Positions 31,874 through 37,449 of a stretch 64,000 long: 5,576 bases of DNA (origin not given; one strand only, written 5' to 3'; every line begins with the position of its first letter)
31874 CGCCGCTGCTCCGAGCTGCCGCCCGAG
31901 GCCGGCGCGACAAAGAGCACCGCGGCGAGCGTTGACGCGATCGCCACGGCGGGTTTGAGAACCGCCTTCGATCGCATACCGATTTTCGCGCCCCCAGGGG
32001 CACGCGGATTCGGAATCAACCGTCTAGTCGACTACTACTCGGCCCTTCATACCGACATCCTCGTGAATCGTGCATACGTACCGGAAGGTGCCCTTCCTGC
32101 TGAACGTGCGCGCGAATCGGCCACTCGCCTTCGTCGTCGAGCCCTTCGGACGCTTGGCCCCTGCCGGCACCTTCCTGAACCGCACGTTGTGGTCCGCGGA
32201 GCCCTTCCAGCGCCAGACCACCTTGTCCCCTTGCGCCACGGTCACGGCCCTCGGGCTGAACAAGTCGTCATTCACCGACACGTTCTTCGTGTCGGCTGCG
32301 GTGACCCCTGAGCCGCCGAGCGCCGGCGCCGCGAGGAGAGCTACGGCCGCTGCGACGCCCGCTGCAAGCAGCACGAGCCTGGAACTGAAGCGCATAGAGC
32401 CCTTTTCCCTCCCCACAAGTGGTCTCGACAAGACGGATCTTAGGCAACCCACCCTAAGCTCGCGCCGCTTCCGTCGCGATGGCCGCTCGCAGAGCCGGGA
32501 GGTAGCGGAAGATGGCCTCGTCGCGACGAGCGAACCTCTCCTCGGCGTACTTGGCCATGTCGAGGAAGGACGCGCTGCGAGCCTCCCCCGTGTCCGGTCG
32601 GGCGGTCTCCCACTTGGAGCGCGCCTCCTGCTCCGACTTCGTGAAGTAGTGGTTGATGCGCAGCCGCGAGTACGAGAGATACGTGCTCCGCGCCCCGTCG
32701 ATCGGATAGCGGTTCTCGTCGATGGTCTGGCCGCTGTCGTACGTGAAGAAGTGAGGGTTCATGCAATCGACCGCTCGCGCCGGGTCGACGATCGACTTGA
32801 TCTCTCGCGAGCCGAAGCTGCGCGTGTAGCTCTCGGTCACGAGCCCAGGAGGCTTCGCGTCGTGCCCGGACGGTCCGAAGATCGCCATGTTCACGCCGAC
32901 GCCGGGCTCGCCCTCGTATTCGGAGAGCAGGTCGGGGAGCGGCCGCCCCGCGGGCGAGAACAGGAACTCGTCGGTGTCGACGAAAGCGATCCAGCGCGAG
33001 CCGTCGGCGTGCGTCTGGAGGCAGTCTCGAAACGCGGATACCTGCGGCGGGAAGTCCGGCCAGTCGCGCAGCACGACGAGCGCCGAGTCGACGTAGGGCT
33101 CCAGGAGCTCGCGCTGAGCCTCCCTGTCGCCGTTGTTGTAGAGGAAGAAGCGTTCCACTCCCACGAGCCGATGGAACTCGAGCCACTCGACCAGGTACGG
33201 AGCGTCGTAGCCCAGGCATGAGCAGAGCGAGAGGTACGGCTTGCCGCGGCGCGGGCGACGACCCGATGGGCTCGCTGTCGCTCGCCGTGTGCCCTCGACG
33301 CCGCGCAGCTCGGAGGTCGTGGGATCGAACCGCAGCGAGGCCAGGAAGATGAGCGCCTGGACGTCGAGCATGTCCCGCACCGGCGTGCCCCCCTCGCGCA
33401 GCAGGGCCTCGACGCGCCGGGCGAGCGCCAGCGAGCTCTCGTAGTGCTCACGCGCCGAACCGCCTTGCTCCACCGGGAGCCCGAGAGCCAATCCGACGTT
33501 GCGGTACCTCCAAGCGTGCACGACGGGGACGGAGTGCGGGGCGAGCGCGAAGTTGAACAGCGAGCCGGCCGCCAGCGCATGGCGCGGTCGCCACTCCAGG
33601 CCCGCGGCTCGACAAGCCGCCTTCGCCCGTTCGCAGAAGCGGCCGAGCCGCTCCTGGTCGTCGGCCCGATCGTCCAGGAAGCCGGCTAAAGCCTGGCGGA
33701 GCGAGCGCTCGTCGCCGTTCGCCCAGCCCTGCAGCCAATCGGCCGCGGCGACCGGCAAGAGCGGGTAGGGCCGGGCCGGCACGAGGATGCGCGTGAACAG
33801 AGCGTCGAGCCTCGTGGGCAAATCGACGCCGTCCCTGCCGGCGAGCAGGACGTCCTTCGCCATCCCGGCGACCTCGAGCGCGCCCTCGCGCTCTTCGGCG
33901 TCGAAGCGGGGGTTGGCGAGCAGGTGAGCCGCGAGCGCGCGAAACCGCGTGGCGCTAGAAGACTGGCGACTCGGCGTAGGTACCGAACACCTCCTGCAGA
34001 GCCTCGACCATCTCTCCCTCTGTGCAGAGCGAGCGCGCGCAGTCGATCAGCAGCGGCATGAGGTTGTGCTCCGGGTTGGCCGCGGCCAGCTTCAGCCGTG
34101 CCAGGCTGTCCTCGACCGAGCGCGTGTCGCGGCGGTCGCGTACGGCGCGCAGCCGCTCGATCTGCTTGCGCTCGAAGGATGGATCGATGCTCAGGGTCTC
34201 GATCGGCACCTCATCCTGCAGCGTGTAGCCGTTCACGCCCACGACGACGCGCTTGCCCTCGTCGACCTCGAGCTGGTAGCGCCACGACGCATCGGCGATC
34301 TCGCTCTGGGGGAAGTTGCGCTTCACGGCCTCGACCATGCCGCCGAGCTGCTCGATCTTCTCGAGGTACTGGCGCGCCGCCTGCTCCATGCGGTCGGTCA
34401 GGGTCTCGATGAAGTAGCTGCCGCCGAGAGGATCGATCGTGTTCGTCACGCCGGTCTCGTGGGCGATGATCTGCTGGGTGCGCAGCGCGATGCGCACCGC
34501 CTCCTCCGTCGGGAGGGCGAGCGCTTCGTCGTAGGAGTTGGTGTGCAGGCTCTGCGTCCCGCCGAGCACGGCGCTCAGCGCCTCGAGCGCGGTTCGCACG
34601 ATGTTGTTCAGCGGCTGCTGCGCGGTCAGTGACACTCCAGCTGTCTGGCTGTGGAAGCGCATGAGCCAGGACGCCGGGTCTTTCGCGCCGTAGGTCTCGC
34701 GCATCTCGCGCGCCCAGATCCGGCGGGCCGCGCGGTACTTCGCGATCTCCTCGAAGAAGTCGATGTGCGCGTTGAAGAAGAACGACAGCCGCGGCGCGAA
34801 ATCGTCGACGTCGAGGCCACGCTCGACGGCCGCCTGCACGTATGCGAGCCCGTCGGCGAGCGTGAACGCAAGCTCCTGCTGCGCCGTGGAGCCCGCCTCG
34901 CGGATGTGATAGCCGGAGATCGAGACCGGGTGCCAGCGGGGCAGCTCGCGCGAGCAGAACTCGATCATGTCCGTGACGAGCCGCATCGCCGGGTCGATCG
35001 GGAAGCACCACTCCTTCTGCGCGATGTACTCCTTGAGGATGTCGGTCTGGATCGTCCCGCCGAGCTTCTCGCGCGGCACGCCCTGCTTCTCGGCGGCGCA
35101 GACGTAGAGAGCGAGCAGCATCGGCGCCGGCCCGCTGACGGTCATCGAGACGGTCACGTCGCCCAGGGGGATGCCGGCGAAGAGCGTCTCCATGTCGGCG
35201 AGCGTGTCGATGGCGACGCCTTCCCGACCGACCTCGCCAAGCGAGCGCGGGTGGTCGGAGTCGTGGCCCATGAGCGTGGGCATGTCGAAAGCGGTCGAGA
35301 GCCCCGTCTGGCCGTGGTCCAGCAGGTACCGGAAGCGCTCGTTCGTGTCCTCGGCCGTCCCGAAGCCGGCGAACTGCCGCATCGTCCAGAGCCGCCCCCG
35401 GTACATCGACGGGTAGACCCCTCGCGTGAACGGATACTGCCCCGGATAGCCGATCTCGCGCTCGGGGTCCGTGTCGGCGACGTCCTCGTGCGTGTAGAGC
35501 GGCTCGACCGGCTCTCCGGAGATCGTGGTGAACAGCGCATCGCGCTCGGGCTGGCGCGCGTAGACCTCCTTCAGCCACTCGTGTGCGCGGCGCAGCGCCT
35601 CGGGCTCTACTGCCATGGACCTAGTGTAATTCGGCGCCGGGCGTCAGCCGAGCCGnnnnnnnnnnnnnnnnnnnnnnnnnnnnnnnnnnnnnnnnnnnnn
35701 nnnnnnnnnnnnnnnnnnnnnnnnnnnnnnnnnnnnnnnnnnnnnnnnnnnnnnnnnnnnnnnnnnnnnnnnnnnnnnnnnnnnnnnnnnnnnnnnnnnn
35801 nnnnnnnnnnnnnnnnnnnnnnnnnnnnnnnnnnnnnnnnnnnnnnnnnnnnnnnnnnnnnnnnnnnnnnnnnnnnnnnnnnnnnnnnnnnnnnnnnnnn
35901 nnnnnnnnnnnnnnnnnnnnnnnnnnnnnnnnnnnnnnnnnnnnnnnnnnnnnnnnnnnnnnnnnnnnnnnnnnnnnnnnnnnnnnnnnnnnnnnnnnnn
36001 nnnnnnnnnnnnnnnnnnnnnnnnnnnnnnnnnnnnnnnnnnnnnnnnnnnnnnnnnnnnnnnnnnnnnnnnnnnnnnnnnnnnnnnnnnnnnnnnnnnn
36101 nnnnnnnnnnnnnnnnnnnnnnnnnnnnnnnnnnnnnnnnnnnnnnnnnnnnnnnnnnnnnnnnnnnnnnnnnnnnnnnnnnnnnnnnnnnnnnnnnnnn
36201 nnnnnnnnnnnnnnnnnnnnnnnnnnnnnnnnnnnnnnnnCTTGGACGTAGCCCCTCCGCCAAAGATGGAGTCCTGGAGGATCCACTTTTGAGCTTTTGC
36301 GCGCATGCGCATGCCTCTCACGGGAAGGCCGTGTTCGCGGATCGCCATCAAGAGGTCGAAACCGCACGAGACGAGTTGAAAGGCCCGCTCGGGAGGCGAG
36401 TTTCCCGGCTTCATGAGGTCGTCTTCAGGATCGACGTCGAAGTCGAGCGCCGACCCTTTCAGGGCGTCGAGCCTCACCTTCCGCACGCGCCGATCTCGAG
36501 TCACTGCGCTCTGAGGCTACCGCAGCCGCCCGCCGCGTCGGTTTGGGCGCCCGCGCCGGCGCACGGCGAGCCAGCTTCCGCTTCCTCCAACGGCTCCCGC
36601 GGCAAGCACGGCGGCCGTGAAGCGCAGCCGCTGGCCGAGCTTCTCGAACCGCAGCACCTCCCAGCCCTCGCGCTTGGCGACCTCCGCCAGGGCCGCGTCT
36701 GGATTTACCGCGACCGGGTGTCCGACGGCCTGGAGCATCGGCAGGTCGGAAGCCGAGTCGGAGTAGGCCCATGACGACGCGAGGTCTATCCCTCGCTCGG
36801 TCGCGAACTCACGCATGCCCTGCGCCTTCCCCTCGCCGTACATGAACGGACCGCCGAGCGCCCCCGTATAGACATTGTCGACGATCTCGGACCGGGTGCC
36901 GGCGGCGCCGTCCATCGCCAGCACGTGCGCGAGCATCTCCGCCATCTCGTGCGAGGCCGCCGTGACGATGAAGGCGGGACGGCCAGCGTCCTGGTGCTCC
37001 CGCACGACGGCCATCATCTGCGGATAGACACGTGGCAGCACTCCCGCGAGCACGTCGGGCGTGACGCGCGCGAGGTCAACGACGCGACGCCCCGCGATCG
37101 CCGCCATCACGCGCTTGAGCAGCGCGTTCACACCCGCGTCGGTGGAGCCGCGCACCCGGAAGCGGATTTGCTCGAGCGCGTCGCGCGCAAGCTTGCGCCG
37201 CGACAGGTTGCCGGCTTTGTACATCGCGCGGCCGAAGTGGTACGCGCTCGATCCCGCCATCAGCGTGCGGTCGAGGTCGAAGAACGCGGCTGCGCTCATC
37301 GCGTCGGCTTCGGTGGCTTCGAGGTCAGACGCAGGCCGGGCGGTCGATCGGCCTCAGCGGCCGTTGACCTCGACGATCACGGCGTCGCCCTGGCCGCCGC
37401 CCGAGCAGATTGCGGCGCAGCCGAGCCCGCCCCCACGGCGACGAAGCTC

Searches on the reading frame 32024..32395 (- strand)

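Call 56: search_protein_families(library=pfam, proteins=[window:32024-32395:-], max_evalue=0.00001)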
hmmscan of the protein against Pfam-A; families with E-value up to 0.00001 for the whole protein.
window:32024-32395:- (123 aa): 2 families
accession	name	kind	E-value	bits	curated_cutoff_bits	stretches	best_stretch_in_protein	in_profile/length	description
PF00127.26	Copper-bind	-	3.2e-12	47.2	21.2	1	43-122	11-98/99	Copper binding proteins, plastocyanin/azurin family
PF13473.12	Cupredoxin_1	-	5.7e-07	29.9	27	1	18-122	8-104/104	Cupredoxin-like domain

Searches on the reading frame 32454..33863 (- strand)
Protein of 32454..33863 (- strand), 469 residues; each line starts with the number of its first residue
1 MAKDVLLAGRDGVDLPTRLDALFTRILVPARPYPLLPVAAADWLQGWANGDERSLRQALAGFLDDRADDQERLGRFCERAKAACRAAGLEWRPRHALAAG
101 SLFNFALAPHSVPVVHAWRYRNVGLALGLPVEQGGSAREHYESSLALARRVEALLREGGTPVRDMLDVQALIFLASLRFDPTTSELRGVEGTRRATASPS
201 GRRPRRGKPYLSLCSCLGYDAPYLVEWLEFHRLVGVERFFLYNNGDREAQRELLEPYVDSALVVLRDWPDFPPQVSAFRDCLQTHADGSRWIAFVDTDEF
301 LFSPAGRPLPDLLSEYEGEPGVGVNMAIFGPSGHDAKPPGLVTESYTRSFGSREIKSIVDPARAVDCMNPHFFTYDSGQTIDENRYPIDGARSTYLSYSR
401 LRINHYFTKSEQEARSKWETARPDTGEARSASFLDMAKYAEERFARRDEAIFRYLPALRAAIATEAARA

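Call 24: search_protein_families(library=pfam, proteins=[window:32454-33863:-])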
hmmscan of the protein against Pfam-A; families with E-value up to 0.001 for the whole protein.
window:32454-33863:- (469 aa): 2 families
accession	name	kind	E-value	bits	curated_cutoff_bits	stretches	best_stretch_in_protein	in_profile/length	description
PF01697.33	Glyco_transf_92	-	5.9e-21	75.6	23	1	222-402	18-217/249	Glycosyltransferase family 92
PF13704.12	Glyco_tranf_2_4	-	1.1e-13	52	27.5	1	220-313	3-98/98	Glycosyl transferase family 2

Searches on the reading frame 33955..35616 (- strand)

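Call 24: search_protein_families(library=pfam, proteins=[window:33955-35616:-])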
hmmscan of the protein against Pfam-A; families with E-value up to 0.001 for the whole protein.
window:33955-35616:- (553 aa): 1 family
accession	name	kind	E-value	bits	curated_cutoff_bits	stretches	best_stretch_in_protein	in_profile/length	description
PF01642.28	MM_CoA_mutase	-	6.7e-226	751.2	22.1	1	31-545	2-512/512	Methylmalonyl-CoA mutase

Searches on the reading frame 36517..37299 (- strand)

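Call 24: search_protein_families(library=pfam, proteins=[window:36517-37299:-])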
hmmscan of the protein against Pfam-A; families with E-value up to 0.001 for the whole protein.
window:36517-37299:- (260 aa): 2 families
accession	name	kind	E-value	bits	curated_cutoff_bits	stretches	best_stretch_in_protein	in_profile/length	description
PF12710.13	HAD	-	8e-34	118.2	27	1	5-190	1-189/189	haloacid dehalogenase-like hydrolase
PF00702.32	Hydrolase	-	8e-08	33.3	26.4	1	4-193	3-191/191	haloacid dehalogenase-like hydrolase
